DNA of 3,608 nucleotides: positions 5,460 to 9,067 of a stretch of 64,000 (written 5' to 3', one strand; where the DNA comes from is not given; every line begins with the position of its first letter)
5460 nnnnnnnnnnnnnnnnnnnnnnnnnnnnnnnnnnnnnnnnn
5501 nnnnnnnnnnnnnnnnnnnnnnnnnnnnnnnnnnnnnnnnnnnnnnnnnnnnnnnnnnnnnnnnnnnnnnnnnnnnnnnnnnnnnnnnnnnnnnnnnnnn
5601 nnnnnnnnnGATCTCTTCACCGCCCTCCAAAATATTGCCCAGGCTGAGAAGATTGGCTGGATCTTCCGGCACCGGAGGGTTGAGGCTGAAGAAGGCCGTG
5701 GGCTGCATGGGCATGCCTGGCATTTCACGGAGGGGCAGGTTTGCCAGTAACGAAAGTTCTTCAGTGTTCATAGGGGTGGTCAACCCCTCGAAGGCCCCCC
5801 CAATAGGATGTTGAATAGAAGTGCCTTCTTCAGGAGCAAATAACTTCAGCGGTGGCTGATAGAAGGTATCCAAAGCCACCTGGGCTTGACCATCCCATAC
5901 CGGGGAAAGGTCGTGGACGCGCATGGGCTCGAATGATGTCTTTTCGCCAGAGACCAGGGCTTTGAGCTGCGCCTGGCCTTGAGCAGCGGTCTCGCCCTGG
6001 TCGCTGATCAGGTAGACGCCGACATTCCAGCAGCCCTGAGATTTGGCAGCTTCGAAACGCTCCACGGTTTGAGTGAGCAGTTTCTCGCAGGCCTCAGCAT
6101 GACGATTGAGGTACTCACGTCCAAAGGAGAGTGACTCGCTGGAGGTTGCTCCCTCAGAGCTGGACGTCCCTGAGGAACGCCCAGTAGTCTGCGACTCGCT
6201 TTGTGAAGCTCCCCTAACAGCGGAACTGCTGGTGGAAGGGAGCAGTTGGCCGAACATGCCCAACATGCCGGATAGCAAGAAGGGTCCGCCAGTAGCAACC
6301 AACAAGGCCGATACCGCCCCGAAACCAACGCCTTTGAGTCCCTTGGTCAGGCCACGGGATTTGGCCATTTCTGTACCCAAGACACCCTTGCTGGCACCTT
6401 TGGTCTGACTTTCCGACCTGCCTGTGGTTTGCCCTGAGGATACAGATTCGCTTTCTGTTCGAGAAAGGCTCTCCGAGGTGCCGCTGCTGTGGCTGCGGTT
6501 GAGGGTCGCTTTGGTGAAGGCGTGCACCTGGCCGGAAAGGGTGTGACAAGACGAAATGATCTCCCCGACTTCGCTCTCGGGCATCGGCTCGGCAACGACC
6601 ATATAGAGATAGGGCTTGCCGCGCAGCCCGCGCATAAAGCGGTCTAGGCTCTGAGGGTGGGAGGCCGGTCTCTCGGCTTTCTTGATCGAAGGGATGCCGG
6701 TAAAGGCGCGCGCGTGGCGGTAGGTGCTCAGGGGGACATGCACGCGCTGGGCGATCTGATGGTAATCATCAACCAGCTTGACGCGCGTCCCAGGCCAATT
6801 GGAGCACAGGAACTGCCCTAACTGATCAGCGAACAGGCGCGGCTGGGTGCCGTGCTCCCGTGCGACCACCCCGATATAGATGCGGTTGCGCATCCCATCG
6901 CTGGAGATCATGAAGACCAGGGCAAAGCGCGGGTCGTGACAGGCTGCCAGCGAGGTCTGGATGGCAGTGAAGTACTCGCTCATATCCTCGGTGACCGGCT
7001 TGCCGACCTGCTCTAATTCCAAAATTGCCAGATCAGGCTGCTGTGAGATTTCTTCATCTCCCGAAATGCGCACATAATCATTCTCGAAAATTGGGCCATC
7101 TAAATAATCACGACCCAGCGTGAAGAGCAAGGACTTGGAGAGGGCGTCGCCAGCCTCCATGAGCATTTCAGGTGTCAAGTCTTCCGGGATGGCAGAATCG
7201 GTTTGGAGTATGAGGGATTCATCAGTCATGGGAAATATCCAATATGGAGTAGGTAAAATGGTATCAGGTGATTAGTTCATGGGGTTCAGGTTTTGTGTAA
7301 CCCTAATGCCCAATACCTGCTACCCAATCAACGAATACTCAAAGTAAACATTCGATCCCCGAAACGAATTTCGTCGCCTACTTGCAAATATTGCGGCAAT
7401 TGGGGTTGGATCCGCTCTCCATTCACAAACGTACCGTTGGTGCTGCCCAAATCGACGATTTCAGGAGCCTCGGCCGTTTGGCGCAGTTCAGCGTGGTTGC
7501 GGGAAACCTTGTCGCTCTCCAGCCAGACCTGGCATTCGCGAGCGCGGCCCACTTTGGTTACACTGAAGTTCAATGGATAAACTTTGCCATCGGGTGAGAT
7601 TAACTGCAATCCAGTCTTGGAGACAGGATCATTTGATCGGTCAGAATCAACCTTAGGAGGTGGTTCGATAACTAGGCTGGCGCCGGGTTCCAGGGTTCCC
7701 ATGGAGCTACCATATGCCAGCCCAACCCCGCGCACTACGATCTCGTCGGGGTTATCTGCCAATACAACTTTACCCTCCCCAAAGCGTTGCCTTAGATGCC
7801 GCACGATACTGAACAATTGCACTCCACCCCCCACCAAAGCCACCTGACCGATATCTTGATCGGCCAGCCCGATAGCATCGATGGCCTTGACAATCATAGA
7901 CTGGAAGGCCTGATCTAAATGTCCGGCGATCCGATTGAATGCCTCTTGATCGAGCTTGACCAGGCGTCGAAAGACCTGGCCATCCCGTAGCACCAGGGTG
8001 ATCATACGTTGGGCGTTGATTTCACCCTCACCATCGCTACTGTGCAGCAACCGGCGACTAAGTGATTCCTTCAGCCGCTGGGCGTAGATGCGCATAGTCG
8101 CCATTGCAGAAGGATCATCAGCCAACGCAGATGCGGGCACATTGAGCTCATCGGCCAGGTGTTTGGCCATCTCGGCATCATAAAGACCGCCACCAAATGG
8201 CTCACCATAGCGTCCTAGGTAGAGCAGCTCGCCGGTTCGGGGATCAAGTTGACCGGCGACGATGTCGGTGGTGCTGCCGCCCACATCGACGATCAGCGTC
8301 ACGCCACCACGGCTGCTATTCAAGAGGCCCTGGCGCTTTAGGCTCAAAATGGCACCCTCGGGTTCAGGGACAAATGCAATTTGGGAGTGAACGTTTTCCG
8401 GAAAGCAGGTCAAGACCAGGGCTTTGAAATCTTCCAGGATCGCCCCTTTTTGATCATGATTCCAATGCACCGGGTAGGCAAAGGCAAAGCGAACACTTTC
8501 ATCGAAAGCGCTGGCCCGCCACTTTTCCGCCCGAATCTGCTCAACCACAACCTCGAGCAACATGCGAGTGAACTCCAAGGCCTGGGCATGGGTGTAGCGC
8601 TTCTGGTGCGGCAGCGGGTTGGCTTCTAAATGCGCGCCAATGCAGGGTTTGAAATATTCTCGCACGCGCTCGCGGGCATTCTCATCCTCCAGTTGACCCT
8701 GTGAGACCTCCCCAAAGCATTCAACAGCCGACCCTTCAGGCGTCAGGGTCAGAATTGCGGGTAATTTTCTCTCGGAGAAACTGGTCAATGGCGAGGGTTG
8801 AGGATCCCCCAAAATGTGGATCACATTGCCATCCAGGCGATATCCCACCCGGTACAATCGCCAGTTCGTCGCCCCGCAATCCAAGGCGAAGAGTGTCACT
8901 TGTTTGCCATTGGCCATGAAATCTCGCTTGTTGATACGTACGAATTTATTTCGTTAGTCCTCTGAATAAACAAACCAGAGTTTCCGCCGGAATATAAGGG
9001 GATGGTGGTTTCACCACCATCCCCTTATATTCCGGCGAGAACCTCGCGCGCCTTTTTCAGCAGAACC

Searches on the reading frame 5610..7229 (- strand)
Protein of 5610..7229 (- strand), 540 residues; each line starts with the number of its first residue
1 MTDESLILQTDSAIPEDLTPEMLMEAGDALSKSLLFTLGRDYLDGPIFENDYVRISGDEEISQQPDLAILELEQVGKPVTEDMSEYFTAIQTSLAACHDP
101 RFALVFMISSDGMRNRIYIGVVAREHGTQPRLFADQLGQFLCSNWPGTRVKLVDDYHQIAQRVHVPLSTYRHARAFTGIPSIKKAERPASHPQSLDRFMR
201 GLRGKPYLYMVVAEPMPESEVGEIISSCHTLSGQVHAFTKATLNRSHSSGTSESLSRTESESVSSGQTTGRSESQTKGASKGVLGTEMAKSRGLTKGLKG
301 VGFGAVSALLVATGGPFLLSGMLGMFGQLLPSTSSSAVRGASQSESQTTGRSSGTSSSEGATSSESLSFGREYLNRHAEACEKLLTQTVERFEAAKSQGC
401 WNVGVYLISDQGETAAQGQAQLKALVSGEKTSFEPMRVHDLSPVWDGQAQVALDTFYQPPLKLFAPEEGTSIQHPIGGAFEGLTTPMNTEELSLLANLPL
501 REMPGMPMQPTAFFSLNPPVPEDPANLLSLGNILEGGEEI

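Call 40: find_homologous_proteins(query=window:5610-7229:-, max_evalue=0.001)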
Query window:5610-7229:- (540 aa): 180 proteins with E <= 0.001 among 8000 candidates; the best 120 are listed.
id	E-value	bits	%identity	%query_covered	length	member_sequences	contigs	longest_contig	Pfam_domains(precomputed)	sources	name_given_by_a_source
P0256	0.0e+0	1127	94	96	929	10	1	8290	PF01935.24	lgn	-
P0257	5.4e-296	1000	83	100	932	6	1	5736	PF01935.24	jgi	-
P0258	2.2e-295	998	83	100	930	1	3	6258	PF01935.24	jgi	-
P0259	3.4e-293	991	82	100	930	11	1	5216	PF01935.24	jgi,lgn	-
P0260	5.2e-293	990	82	100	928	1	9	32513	PF01935.24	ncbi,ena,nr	ncbi:MAG: ATP-binding protein [Anaerolineales bacterium]|nr:ATP-binding protein [Anaerolineales bact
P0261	1.4e-292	989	83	98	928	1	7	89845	PF01935.24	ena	-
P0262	6.0e-291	984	82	98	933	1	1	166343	PF01935.24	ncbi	-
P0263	5.2e-285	964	80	100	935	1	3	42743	PF01935.24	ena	-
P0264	2.5e-283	958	80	100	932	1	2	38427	PF01935.24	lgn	-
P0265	3.0e-275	932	78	97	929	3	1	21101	PF01935.24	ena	-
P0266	3.6e-274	928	76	100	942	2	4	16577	PF01935.24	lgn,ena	-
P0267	4.2e-274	928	79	97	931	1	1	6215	PF01935.24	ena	-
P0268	1.1e-270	917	75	100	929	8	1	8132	PF01935.24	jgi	-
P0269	1.5e-266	903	76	97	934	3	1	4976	PF01935.24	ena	-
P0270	2.0e-265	899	75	100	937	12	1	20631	PF01935.24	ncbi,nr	ncbi:MAG: ATP-binding protein [Anaerolineae bacterium]|nr:ATP-binding protein [Anaerolineae bacteriu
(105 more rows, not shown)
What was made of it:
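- The ATPase is at least 59% identical over 540 aa across 120 clusters (call 40).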

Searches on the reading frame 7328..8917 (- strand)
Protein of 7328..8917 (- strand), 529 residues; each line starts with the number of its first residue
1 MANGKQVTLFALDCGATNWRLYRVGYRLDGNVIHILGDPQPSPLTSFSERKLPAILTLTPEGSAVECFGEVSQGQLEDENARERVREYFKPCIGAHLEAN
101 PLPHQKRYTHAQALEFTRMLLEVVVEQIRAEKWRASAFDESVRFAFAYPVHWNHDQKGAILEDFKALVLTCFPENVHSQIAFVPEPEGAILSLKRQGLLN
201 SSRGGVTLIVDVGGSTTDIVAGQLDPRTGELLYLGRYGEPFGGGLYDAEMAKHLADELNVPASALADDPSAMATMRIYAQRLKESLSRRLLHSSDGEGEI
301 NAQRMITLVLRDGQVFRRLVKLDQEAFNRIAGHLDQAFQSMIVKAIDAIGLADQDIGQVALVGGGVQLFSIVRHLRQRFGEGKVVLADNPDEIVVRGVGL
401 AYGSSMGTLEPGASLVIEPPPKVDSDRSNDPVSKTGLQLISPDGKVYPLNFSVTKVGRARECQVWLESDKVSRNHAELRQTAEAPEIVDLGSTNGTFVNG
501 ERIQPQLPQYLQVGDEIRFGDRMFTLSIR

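Call 7: search_protein_families(library=pfam, proteins=[window:7328-8917:-], max_evalue=0.01)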
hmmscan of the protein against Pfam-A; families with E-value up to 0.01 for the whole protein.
window:7328-8917:- (529 aa): 4 families
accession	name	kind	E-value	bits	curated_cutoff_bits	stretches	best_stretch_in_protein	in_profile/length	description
PF00498.31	FHA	-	1.6e-20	73.7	20.7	1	454-520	1-67/67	FHA domain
PF16697.10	Yop-YscD_cpl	-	3.1e-13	50.2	33.2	1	443-526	8-90/94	Inner membrane component of T3SS, cytoplasmic domain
PF00012.26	HSP70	-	1.5e-11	43.7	20.6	1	197-400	178-370/599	Hsp70 protein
PF21523.3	ParM_N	-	0.0015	19.1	27.4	0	311-396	71-154/159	Plasmid segregation protein ParM, C-terminal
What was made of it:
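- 7328..8917 (-): 529-aa Hsp70/actin-fold ATPase with no substrate-binding domain, fused to a C-terminal FHA (phospho-threonine-binding) domain. Pfam FHA 1.6e-20 and HSP70 1.5e-11 (call 7).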

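Call 8: search_protein_families(library=ncbifam, proteins=[window:7328-8917:-], max_evalue=0.01)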
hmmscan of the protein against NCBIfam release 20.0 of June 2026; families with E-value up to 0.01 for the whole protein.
window:7328-8917:- (529 aa): 12 families
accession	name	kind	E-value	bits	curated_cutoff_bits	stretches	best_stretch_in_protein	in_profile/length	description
NF049868.1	FhaB_Rv0019c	equivalog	1.6e-14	54.2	125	1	443-526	77-158/158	FHA domain-containing protein FhaB/FipA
NF041660.2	oxygluDhInhib_OdhI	equivalog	4.9e-13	49.1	200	1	444-521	48-122/130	oxoglutarate dehydrogenase inhibitor Odhl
NF033760.1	gliding_GltG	equivalog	3.6e-10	39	650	1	453-526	25-96/650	adventurous gliding motility protein GltG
TIGR01991.1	HscA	equivalog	3.7e-09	35.6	708.55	1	199-399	176-356/600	Fe-S protein assembly chaperone HscA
NF001413.0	PRK00290.1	equivalog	5.5e-09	34.9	648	1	207-399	186-368/625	molecular chaperone DnaK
NF003520.0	PRK05183.1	subfamily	8.9e-09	34.3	620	1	199-399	196-376/621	Fe-S protein assembly chaperone HscA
TIGR02350.1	prok_dnaK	equivalog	1.2e-08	33.9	822.55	1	184-398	165-366/596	molecular chaperone DnaK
NF052573.1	HisKinEspAMyxo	equivalog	1.5e-08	33.2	1400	1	444-521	38-113/755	serine histidine kinase EspA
NF009947.0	PRK13411.1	equivalog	5.3e-08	31.4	1002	1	184-401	168-373/662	molecular chaperone DnaK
TIGR03739.1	PRTRC_D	hypoth_equivalog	2e-05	23.7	214.8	1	305-398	226-314/320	PRTRC system protein D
NF009946.0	PRK13410.1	equivalog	4.2e-05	22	1019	1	241-403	222-375/669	molecular chaperone DnaK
NF052403.1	ESX1TransRegEspM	equivalog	0.0038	16.1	550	0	452-504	29-80/367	ESX-1 type VII secretion system transcriptional regulator EspM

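Call 9: search_protein_families(library=padloc, proteins=[window:7328-8917:-], max_evalue=0.01)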
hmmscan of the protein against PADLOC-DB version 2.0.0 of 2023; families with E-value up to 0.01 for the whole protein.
window:7328-8917:- (529 aa): 0 families

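Call 37: search_solved_structures(query=window:7328-8917:-, max_evalue=0.001)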
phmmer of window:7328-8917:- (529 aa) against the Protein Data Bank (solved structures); distinct sequences matched with E-value up to 0.001: 65 (the best 60 are shown).
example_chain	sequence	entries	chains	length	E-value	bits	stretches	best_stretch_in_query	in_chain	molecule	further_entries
6hc1_A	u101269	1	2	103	5e-12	48.3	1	444-525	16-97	GGDEF domain protein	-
6hc0_B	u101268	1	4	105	5.2e-12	48.2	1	444-525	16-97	GGDEF domain protein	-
6hbz_A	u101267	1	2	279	5.7e-11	44.8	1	444-525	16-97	GGDEF domain protein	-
2kb3_A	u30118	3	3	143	8e-10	41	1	445-521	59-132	Oxoglutarate dehydrogenase inhibitor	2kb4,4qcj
8p5x_G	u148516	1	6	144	8.2e-10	41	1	445-521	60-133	Oxoglutarate dehydrogenase inhibitor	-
4jon_A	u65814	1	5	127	3e-08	35.8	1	433-521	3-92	Centrosomal protein of 170 kDa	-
2fez_A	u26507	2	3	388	3.2e-08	35.7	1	443-528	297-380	Probable regulatory protein embR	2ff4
2lc1_A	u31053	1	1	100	3.9e-08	35.4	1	435-521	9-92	Putative uncharacterized protein TB39.8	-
3po8_A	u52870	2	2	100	4.4e-08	35.3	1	436-521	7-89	Putative uncharacterized protein TB39.8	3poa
2kkl_A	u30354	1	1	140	9.3e-08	34.2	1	444-521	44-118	Uncharacterized protein Mb1858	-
2kfu_A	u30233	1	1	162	1.2e-07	33.8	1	444-521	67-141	Rv1827 pThr 22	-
6i2p_D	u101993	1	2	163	1.2e-07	33.8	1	444-521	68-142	Glycogen accumulation regulator GarA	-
6i2q_B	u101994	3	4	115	1.3e-07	33.7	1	444-521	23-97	Glycogen accumulation regulator GarA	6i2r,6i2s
3oun_A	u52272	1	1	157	1.4e-07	33.6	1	435-521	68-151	Putative uncharacterized protein TB39.8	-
7rj3_A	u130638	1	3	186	1.7e-07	33.4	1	444-521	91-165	Glycogen accumulation regulator GarA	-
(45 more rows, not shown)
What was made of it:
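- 7328..8917 (-): PDB relatives include OdhI/GarA FHA domains (call 37).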

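Call 79: search_protein_families(library=phrogs, proteins=[window:7328-8917:-], max_evalue=0.001)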
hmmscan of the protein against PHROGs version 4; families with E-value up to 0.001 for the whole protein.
window:7328-8917:- (529 aa): 2 families
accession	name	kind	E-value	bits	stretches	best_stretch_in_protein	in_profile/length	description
phrog_22485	-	unknown function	7.6e-09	35.2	1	184-400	167-371/634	-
phrog_691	-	DNA, RNA and nucleotide metabolism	3.8e-07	30.6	0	179-221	146-187/329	partition protein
